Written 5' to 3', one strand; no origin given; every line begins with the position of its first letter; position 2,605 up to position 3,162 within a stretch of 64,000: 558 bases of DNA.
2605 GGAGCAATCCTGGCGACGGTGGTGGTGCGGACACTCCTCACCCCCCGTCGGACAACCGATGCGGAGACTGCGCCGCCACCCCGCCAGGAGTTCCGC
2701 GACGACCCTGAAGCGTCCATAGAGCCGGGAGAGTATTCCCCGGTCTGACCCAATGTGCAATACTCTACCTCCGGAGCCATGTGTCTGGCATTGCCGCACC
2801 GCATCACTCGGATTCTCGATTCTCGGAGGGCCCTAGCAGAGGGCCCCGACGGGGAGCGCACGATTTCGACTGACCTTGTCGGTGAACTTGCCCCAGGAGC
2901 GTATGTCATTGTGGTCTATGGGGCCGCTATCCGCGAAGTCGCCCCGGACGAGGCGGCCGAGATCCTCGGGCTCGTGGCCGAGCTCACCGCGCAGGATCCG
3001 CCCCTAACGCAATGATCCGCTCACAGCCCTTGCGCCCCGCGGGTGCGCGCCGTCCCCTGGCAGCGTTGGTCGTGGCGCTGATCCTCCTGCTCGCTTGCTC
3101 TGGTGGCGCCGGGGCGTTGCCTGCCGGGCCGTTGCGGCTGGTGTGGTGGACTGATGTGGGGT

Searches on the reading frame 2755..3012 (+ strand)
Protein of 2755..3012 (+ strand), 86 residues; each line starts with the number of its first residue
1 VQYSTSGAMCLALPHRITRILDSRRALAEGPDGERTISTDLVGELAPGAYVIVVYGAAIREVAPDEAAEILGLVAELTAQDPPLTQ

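Call 6: search_protein_families(library=ncbifam, proteins=[window:2755-3012:+], max_evalue=0.1)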
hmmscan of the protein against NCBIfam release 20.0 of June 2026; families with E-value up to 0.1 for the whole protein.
window:2755-3012:+ (86 aa): 2 families
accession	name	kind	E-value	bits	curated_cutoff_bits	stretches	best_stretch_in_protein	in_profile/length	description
TIGR00074.1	hypC_hupF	subfamily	2.8e-14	52.8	48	1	9-79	1-70/80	HypC/HybG/HupF family hydrogenase formation chaperone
TIGR02703.2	carboxysome_A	equivalog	0.011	16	120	1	26-64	26-63/81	alpha-carboxysome shell vertex protein CsoS4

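Call 7: search_protein_families(library=pfam, proteins=[window:2755-3012:+], max_evalue=0.01)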
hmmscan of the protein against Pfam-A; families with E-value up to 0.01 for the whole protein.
window:2755-3012:+ (86 aa): 1 family
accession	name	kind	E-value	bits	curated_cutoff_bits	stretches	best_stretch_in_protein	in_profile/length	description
PF01455.23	HupF_HypC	-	2.1e-16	60.3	28.5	1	9-73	1-64/65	HupF/HypC family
